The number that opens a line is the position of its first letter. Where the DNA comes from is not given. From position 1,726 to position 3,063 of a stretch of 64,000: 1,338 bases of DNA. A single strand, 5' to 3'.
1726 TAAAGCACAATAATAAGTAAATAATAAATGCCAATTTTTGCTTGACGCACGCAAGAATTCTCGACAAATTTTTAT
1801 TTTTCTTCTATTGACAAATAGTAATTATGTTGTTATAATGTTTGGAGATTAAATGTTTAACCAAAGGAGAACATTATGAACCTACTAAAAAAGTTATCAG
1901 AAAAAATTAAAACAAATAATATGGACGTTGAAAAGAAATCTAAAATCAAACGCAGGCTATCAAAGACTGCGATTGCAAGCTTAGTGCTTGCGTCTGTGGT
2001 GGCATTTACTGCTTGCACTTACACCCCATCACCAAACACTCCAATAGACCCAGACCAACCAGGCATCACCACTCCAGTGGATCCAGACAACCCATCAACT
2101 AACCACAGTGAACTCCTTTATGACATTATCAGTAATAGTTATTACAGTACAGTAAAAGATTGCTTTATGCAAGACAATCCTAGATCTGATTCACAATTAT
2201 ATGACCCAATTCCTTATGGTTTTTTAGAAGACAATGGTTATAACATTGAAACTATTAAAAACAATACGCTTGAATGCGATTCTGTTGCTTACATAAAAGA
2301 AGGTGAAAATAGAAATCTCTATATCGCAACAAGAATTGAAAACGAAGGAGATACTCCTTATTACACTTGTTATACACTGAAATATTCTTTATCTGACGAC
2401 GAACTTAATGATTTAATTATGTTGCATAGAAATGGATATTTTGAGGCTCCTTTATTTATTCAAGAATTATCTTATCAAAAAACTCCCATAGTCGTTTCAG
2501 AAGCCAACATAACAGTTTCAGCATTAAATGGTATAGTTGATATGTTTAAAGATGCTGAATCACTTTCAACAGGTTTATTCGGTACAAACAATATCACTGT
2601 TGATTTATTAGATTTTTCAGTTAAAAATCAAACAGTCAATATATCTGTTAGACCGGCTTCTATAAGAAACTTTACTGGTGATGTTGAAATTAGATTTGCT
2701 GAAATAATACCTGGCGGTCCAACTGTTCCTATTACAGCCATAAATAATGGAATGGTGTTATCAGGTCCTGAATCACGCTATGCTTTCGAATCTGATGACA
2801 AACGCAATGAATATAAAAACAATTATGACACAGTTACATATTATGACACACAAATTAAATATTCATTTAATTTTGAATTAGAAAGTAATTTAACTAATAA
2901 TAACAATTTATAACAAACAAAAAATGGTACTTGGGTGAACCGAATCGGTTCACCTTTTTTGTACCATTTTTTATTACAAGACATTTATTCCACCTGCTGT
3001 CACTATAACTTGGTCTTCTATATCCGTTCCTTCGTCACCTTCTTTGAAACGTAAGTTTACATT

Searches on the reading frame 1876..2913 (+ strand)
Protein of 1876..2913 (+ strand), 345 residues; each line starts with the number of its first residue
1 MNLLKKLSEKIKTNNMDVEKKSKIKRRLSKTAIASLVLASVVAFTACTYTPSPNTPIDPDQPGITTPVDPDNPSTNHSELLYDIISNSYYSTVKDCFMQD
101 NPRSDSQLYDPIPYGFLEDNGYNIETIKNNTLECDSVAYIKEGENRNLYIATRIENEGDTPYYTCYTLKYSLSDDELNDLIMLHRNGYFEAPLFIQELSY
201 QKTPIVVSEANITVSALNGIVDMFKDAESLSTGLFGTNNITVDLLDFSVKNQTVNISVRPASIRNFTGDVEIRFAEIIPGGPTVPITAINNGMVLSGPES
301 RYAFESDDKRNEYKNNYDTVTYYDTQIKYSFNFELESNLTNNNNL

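Call 18: search_protein_families(library=pfam, proteins=[window:1876-2913:+], max_evalue=0.001)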
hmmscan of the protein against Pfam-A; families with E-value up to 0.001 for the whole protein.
window:1876-2913:+ (345 aa): 0 families

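Call 19: find_encoding_contigs(protein=window:1876-2913:+, flank=10000, max_places=6)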
Protein window:1876-2913:+ (345 aa): 21 contigs read that carry it; 6 places shown.
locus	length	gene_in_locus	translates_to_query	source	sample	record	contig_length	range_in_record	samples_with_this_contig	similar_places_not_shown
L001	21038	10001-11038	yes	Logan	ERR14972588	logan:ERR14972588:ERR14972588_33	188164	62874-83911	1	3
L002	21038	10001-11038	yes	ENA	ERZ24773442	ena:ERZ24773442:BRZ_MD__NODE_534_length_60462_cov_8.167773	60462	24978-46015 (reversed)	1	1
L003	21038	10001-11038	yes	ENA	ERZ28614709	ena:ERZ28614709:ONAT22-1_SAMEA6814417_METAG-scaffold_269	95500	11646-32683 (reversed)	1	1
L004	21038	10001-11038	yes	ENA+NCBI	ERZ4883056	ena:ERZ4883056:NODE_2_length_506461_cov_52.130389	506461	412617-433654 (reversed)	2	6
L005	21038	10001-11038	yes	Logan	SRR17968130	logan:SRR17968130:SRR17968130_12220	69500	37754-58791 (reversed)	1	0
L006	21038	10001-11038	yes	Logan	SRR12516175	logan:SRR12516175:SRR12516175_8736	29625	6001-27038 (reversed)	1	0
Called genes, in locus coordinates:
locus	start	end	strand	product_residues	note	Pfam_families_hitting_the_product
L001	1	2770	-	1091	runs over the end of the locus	PF05342:Peptidase_M26_N (faint)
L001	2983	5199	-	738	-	PF23139:OB_YrrC, PF14490:HHH_RecD2, PF05970:PIF1 (weak), PF13086:AAA_11, PF13604:AAA_30, PF13245:AAA_19, PF18335:SH3_13, PF13538:UvrD_C_2, +3 more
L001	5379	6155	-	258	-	PF18912:DZR_2 (weak), PF00156:Pribosyltran (weak)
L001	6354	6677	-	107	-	-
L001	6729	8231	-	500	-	-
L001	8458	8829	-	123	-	PF16320:Ribosomal_L12_N, PF00542:Ribosomal_L12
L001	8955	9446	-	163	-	PF00466:Ribosomal_L10, PF27436:RL10_C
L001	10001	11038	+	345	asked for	-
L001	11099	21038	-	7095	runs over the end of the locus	-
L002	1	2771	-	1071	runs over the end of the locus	PF05342:Peptidase_M26_N (faint)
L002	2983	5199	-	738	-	PF23139:OB_YrrC, PF14490:HHH_RecD2, PF05970:PIF1 (weak), PF13086:AAA_11, PF13604:AAA_30, PF13245:AAA_19, PF18335:SH3_13, PF13538:UvrD_C_2, +3 more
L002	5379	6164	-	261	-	PF18912:DZR_2 (weak), PF00156:Pribosyltran (weak)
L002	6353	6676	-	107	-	-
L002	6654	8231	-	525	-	PF07804:HipA_C (faint)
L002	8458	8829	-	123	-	PF16320:Ribosomal_L12_N, PF00542:Ribosomal_L12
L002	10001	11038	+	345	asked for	-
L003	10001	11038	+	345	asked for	-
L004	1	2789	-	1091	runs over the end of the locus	PF05342:Peptidase_M26_N (faint)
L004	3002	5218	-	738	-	PF23139:OB_YrrC, PF14490:HHH_RecD2, PF05970:PIF1 (weak), PF13086:AAA_11, PF13604:AAA_30, PF13245:AAA_19, PF18335:SH3_13, PF13538:UvrD_C_2, +3 more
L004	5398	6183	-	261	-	PF18912:DZR_2 (weak), PF00156:Pribosyltran (weak)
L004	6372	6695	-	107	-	-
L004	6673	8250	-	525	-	PF07804:HipA_C (faint)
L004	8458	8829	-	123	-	PF16320:Ribosomal_L12_N, PF00542:Ribosomal_L12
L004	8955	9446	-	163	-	PF00466:Ribosomal_L10, PF27436:RL10_C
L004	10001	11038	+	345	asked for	-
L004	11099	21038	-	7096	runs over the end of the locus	-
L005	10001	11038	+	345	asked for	-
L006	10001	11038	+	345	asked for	-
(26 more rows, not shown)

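Call 47: find_homologous_proteins(query=window:1876-2913:+)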
Query window:1876-2913:+ (345 aa): 37 proteins with E <= 0.001 among 1605 candidates.
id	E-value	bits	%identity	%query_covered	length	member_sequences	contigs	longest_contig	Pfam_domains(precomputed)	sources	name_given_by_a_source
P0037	3.1e-222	755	99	100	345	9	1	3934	-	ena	-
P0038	1.5e-165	569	76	100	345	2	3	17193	-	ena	-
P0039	1.2e-117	411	58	100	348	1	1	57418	-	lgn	-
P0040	1.5e-117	411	58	100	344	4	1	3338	-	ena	-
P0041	4.2e-102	360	58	85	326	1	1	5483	-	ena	-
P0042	2.1e-91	325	53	84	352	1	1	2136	-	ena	-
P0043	3.8e-89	317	49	99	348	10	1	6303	-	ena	-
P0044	6.3e-77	277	44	94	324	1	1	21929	-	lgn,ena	-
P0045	4.5e-76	275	43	97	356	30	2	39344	-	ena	-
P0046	2.3e-75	272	43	97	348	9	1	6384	-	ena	-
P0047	6.7e-74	267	44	97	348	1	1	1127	-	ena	-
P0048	9.3e-74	267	47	82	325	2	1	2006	-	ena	-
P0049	1.6e-72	263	47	82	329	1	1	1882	-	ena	-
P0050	1.8e-71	259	42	95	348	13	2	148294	-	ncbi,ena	-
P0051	2.1e-70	256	46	80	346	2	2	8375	-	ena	-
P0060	8.2e-61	224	42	83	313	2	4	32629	-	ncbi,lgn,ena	-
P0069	9.4e-24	103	31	92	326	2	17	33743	-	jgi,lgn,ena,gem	-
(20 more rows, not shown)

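Call 48: find_encoding_contigs(protein=P0039, flank=10000, max_places=2)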
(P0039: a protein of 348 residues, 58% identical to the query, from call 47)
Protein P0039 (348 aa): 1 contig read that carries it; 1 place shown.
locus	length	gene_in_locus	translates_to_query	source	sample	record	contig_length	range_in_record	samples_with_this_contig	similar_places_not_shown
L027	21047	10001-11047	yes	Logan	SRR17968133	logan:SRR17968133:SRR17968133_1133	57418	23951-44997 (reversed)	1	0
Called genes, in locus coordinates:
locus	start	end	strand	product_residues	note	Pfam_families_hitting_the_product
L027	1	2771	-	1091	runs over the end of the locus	PF05342:Peptidase_M26_N (faint)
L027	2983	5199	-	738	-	PF23139:OB_YrrC, PF14490:HHH_RecD2, PF05970:PIF1 (weak), PF13086:AAA_11, PF13604:AAA_30, PF13245:AAA_19, PF18335:SH3_13, PF13538:UvrD_C_2, +3 more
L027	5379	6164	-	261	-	PF18912:DZR_2 (weak), PF00156:Pribosyltran (weak)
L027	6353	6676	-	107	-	-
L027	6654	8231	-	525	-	PF07804:HipA_C (faint)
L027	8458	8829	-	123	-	PF16320:Ribosomal_L12_N, PF00542:Ribosomal_L12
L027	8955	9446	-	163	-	PF00466:Ribosomal_L10, PF27436:RL10_C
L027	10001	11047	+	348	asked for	-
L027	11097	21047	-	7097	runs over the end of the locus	-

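Call 49: find_encoding_contigs(protein=P0050, flank=10000, max_places=2)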
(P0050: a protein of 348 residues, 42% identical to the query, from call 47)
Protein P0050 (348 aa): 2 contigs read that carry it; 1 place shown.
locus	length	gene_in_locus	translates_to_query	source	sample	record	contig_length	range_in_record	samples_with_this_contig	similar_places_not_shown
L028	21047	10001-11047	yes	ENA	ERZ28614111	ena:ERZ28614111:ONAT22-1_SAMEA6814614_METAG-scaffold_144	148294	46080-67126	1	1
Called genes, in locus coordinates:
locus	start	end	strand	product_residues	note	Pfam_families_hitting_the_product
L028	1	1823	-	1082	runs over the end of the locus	PF05342:Peptidase_M26_N (faint)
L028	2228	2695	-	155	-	PF14206:Cys_rich_CPCC (weak)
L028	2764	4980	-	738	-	PF23139:OB_YrrC, PF14490:HHH_RecD2, PF05970:PIF1 (weak), PF13086:AAA_11, PF13604:AAA_30, PF13245:AAA_19, PF18335:SH3_13, PF13538:UvrD_C_2, +4 more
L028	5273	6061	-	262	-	PF18912:DZR_2 (weak), PF00156:Pribosyltran (weak)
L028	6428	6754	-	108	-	-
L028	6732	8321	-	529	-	PF07804:HipA_C (weak)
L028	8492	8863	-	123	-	PF16320:Ribosomal_L12_N, PF00542:Ribosomal_L12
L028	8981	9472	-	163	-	PF00466:Ribosomal_L10, PF27436:RL10_C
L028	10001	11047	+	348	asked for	-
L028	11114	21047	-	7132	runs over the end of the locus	-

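Call 50: find_encoding_contigs(protein=P0069, flank=10000, max_places=3)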
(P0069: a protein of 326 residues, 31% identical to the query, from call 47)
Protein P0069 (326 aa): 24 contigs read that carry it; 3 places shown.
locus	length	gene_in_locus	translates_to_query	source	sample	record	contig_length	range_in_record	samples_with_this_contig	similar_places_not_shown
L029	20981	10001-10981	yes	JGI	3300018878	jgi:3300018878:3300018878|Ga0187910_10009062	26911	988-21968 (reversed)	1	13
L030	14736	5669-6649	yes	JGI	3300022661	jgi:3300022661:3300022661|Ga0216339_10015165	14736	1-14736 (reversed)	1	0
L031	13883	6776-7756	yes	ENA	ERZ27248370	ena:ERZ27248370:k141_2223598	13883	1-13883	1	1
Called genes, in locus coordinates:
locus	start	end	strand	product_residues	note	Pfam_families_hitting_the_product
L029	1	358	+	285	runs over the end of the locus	PF01370:Epimerase, PF04321:RmlD_sub_bind, PF07993:NAD_binding_4 (weak), PF01073:3Beta_HSD (weak), PF02719:Polysacc_synt_2 (weak), PF16363:GDP_Man_Dehyd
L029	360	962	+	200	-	PF00908:dTDP_sugar_isom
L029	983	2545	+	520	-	PF04932:Wzy_C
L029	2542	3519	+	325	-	PF00710:Asparaginase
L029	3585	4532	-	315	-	-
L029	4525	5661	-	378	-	PF00149:Metallophos (weak)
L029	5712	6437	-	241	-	PF00156:Pribosyltran (weak)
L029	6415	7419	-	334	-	PF04018:VCA0040-like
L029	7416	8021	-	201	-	PF04892:VanZ-LLP1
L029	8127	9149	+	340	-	-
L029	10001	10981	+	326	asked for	-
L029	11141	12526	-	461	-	PF08238:Sel1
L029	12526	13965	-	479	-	PF05496:RuvB_N, PF00004:AAA, PF07728:AAA_5 (weak), PF17864:AAA_lid_4, PF05491:WHD_RuvB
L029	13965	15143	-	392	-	PF00004:AAA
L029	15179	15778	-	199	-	-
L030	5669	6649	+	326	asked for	-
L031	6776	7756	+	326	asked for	-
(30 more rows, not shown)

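Call 53: find_encoding_contigs(protein=P0038, flank=10000, max_places=2)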
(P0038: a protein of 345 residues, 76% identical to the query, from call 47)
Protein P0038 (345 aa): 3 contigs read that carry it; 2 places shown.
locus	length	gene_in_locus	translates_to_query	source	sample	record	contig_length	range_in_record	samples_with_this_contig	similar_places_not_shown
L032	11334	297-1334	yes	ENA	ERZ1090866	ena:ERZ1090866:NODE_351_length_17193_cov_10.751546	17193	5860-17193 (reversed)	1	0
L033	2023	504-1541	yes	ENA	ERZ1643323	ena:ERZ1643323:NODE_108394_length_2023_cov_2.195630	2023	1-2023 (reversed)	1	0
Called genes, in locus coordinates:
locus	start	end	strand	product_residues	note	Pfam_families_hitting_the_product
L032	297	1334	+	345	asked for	-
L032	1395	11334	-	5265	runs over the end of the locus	?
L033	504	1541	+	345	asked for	-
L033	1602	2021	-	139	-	?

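Call 54: find_encoding_contigs(protein=P0045, flank=10000, max_places=2)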
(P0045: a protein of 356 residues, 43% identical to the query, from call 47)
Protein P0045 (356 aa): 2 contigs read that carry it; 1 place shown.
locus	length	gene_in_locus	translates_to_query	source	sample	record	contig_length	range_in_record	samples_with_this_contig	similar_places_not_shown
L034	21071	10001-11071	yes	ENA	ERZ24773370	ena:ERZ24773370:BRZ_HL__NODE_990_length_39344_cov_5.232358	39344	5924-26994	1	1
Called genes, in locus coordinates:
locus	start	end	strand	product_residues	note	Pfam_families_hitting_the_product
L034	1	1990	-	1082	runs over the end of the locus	PF05342:Peptidase_M26_N (faint)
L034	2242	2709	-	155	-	PF14206:Cys_rich_CPCC (weak)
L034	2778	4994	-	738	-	PF23139:OB_YrrC, PF14490:HHH_RecD2, PF13086:AAA_11, PF13604:AAA_30, PF01443:Viral_helicase1 (weak), PF13245:AAA_19, PF18335:SH3_13, PF13538:UvrD_C_2, +4 more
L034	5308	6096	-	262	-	PF18912:DZR_2 (weak), PF00156:Pribosyltran (weak)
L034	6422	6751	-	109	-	-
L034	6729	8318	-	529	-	PF07804:HipA_C (weak)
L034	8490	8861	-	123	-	PF16320:Ribosomal_L12_N, PF00542:Ribosomal_L12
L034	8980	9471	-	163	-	PF00466:Ribosomal_L10, PF27436:RL10_C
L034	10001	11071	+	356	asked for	-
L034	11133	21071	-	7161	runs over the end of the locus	-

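Call 55: find_encoding_contigs(protein=P0060, flank=10000, max_places=2)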
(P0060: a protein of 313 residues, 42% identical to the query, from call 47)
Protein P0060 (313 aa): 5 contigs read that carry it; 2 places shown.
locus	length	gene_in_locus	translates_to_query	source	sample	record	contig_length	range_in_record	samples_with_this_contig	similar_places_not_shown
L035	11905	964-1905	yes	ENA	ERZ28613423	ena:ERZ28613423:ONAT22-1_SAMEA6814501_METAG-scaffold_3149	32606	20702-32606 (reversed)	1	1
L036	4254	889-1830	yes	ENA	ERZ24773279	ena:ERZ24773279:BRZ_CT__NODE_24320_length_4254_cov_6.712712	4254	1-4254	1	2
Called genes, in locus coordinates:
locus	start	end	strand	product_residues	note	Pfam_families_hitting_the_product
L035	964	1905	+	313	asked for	-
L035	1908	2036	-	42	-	-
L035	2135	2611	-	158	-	-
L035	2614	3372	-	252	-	PF13560:HTH_31 (weak), PF01381:HTH_3, PF12844:HTH_19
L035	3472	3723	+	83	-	-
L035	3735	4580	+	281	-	PF06898:YqfD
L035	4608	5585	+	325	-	PF02562:PhoH, PF13604:AAA_30, PF13245:AAA_19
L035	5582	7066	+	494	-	PF07698:7TM-7TMR_HD, PF01966:HD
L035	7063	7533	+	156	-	PF02130:YbeY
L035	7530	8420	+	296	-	PF00350:Dynamin_N (weak), PF01926:MMR_HSR1, PF02421:FeoB_N, PF03193:RsgA_GTPase (faint), PF04548:AIG1 (weak), PF00009:GTP_EFTU (weak), PF07650:KH_2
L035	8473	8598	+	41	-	PF14006:YqzL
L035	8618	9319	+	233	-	PF11967:RecO_N, PF02565:RecO_C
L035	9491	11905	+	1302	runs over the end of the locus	-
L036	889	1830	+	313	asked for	-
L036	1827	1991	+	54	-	-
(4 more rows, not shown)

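Call 71: predict_structure(alignment_id=A5)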
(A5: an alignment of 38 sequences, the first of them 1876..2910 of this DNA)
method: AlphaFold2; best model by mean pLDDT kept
length: 345 residues; sequences in the alignment: 38
mean_pLDDT: 80.2   pTM: 0.76
mean pLDDT of the five models: 80.2, 79.3, 78.7, 77.3, 77.2
residues with pLDDT >= 90: 226; 70-90: 36; 50-70: 19; < 50: 64
segments of 3 or more residues with pLDDT < 50: 11-74
pLDDT, mean of each block of 10 residues (from residue 1): 58 37 27 26 28 31 32 66 92 88 79 97 94 95 96 93 98 96 95 97 98 96 93 95 97 97 94 95 88 92 94 96 90 87 62
secondary structure, 60 per line:
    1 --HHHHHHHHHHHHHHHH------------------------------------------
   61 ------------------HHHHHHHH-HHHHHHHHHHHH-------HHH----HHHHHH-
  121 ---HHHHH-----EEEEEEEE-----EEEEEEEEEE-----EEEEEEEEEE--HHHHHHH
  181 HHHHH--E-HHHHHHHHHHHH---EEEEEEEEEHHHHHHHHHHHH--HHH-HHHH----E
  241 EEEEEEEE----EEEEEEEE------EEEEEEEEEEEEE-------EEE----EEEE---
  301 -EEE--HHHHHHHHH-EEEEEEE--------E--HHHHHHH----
elements in order: H3-18 H79-86 H88-99 H114-119 H124-128 E134-141 E147-156 E162-171 H174-185 H190-201 E205-213 H214-225 H232-235 E240-248 E253-260 E267-279 E287-289 E294-297 E302-304 H307-315 E317-323 H335-341

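Call 74: fold_search(model_id=the predicted structure, library=pdb)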
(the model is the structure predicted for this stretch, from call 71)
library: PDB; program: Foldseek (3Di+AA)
matches with E <= 10: 329; with E <= 0.001: 0
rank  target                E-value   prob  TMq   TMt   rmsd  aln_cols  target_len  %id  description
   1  6ohh_A                1.1e-01  0.35  0.17  0.37  10.3       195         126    7  Structure of EF1p2_mFAP2b bound to DFHBI (released 2020-04-08)
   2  6ohh_B                1.1e-01  0.38  0.18  0.37  10.4       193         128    7  Structure of EF1p2_mFAP2b bound to DFHBI (released 2020-04-08)
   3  6s8v_A                1.6e-01  0.15  0.18  0.28  10.1       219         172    8  Structure of the high affinity Anticalin P3D11 in complex with the human CD98 heavy chain ectodomain (released 2020-03-04)
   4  6czi_A                2.2e-01  0.33  0.17  0.41   8.6       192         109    5  Structure of a redesigned beta barrel, mFAP1, bound to DFHBI (released 2018-09-19)
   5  4mvl_A                2.9e-01  0.09  0.16  0.25  11.3       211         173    9  Crystal structure of an engineered lipocalin (Anticalin H1GA) in complex with the Alzheimer amyloid peptide Abeta1-40 (released 2015-08-12)
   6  8ow1_P                3.6e-01  0.08  0.11  0.14  19.2       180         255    7  Cryo-EM structure of the yeast Inner kinetochore bound to a CENP-A nucleosome. (released 2023-08-09)
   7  7sbv_B                5.2e-01  0.12  0.15  0.05  13.6       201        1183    9  Structure of OC43 spike in complex with polyclonal Fab4 (Donor 269) (released 2022-05-04)
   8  9kw8_B                5.8e-01  0.04  0.12  0.14  19.4       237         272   11  Polyether epoxide hydrolase MonBI-MonBII complex with product analogue (released 2025-12-10)
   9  3c8w_A                5.8e-01  0.02  0.10  0.13  17.5       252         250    8  Crystal structure of acetoacetate decarboxylase (ADC) (YP_094708.1) from Legionella pneumophila subsp. pneumophila str (released 2008-02-26)
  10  6sj7_A                7.3e-01  0.06  0.11  0.11  15.4       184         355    9  Structure of the human DDB1-DDA1-DCAF15 E3 ubiquitin ligase bound to RBM39 and Indisulam (released 2019-12-18)
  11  4moc                  7.3e-01  0.02  0.12  0.14  15.4       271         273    7  Human Acyl-coenzyme A Thioesterase 12 (released 2014-07-16)
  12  9kw6_C                8.2e-01  0.03  0.11  0.13  20.5       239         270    8  Polyether epoxide hydrolase MonBI-MonBII complex (released 2025-12-10)
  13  4qae_B                9.2e-01  0.08  0.17  0.27  10.5       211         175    8  Crystal structure of an engineered lipocalin (Anticalin) in complex with human hepcidin (released 2015-05-06)
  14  1sek                  9.2e-01  0.06  0.09  0.08   9.8        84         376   17  THE STRUCTURE OF ACTIVE SERPIN K FROM MANDUCA SEXTA AND A MODEL FOR SERPIN-PROTEASE COMPLEX FORMATION (released 1999-03-23)
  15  5chx_B                9.2e-01  0.05  0.10  0.15  16.5       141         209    8  Crystal Structure of amino acids 1590-1657 of MYH7 (released 2015-12-02)
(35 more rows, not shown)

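Call 79: find_encoding_contigs(protein=P0043, flank=10000, max_places=2)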
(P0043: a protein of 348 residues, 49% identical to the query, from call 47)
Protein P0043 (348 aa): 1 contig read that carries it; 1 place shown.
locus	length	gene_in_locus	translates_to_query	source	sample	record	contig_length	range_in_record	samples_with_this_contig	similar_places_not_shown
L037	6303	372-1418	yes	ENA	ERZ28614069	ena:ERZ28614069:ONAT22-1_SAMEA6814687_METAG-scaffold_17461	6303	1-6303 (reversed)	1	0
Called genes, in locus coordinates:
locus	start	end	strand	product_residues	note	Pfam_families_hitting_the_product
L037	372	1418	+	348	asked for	-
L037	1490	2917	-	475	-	PF04616:Glyco_hydro_43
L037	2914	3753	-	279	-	PF00106:adh_short, PF08659:KR, PF13561:adh_short_C2, PF00106:adh_short (weak)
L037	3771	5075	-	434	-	PF01964:ThiC_Rad_SAM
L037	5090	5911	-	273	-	PF01256:Carb_kinase (faint), PF08543:Phos_pyr_kin, PF00294:PfkB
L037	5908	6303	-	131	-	?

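Call 80: find_encoding_contigs(protein=P0041, flank=10000, max_places=2)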
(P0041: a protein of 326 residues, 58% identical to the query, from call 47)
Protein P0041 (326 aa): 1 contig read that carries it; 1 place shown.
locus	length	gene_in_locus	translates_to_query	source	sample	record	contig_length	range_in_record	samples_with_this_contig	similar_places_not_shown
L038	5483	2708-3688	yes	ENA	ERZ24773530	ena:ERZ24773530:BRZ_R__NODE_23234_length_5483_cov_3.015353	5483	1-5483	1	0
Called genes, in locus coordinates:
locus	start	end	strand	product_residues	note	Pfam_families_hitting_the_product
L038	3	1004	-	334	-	?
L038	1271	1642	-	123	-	PF16320:Ribosomal_L12_N, PF00542:Ribosomal_L12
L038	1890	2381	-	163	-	PF00466:Ribosomal_L10, PF27436:RL10_C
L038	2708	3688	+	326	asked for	-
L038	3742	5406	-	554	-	-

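Call 81: find_encoding_contigs(protein=P0044, flank=10000, max_places=2)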
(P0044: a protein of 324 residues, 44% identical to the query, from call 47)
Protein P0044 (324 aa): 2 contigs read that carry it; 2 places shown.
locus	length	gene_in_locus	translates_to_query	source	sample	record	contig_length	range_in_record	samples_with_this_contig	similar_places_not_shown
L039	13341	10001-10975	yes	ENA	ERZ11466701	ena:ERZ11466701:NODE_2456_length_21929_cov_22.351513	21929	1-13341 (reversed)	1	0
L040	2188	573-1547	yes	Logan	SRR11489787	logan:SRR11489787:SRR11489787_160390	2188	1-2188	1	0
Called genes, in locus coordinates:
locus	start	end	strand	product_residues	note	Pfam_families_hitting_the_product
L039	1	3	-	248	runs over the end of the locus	PF01643:Acyl-ACP_TE, PF20791:Acyl-ACP_TE_C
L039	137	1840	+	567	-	PF03551:PadR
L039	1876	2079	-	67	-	-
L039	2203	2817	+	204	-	PF01726:LexA_DNA_bind, PF00717:Peptidase_S24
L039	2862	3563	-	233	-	PF01479:S4, PF00849:PseudoU_synth_2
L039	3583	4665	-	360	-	PF00768:Peptidase_S11, PF13354:Beta-lactamase2 (weak), PF07943:PBP5_C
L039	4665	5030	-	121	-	PF09579:Spore_YtfJ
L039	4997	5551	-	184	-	-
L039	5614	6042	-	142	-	PF22113:Mtrc-MtrF_II-IV_dom (weak)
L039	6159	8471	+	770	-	PF07944:Beta-AFase-like_GH127_cat, PF20736:Glyco_hydro127M, PF16375:DUF4986 (weak), PF20620:DUF6805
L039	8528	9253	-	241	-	PF01980:TrmO_N, PF18389:TrmO_C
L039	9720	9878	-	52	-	-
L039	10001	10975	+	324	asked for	-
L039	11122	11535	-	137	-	-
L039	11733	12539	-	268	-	PF00849:PseudoU_synth_2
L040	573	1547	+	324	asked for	-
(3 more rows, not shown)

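Call 93: search_protein_families(library=phrogs, proteins=[window:1876-2910:+], max_evalue=0.01)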
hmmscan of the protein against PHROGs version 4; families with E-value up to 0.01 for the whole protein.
window:1876-2910:+ (345 aa): 0 families

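Call 94: search_protein_families(library=padloc, proteins=[window:1876-2910:+], max_evalue=0.01)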
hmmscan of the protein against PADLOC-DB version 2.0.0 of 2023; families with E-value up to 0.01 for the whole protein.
window:1876-2910:+ (345 aa): 0 families

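Call 96: search_protein_families(library=pfam, proteins=[L004:3-2789:-, L004:6673-8250:-, L004:6372-6695:-], max_evalue=0.1)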
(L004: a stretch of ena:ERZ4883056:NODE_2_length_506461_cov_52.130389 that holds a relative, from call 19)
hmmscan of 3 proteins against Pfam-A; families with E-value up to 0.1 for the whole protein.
L004:3-2789:- (929 aa): 2 families
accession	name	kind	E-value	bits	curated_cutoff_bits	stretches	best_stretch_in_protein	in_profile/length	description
PF05342.19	Peptidase_M26_N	-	4.3e-08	33.1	27.7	2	175-243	189-249/250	M26 IgA1-specific Metallo-endopeptidase N-terminal region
PF07581.17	Glug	-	0.044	14.7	20.5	2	667-690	4-28/28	The GLUG motif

L004:6673-8250:- (525 aa): 1 family
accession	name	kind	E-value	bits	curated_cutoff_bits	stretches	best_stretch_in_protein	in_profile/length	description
PF07804.18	HipA_C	-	3.3e-06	27.3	30.5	1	151-203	115-163/213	HipA-like C-terminal domain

L004:6372-6695:- (107 aa): 0 families

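Call 100: fold_search(model_id=the predicted structure, library=viral)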
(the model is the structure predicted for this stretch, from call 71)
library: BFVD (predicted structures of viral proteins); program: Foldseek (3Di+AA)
matches with E <= 10: 221; with E <= 0.001: 0
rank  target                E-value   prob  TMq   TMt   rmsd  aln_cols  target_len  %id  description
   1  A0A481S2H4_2          3.5e-02  0.25  0.11  0.05  29.2       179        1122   15  Putative replicase [Charavirus Canada]
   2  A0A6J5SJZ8            6.7e-02  0.12  0.12  0.20  16.2       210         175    7  Outer membrane protein beta-barrel [uncultured Caudovirales phage]
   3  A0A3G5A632            8.4e-02  0.15  0.12  0.21  16.3       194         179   12  Uncharacterized protein [Hyperionvirus sp.]
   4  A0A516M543            1.1e-01  0.09  0.14  0.19  19.6       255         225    6  (no name in the UniProt tables at hand)
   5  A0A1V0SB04            2.0e-01  0.08  0.16  0.16  17.0       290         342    8  Uncharacterized protein [Catovirus CTV1]
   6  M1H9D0                2.4e-01  0.06  0.14  0.14  23.3       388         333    9  (no name in the UniProt tables at hand)
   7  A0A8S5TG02            2.4e-01  0.02  0.09  0.04  20.9       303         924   10  Putative virion structural protein [Myoviridae sp. ctIty1]
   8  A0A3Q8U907            3.0e-01  0.05  0.12  0.13  18.1       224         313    9  Uncharacterized protein [Megavirus baoshan]
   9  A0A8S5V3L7            3.6e-01  0.07  0.12  0.10  10.4       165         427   10  Uncharacterized protein [Myoviridae sp. ctk6V34]
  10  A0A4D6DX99            3.6e-01  0.03  0.09  0.12  17.2       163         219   12  Uncharacterized protein [Edwardsiella phage pEt-SU]
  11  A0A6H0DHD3            3.8e-01  0.01  0.07  0.06  26.3       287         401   10  RNA-dependent RNA polymerase [Bruce virus]
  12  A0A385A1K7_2          4.0e-01  0.12  0.15  0.06  13.4       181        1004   11  (no name in the UniProt tables at hand)
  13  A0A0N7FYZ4            4.3e-01  0.04  0.11  0.15  17.5       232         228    6  (no name in the UniProt tables at hand)
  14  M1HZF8                4.3e-01  0.03  0.11  0.13  16.2       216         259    7  (no name in the UniProt tables at hand)
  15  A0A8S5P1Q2            4.5e-01  0.05  0.14  0.13  26.8       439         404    9  Uncharacterized protein [Myoviridae sp. ctLnO19]
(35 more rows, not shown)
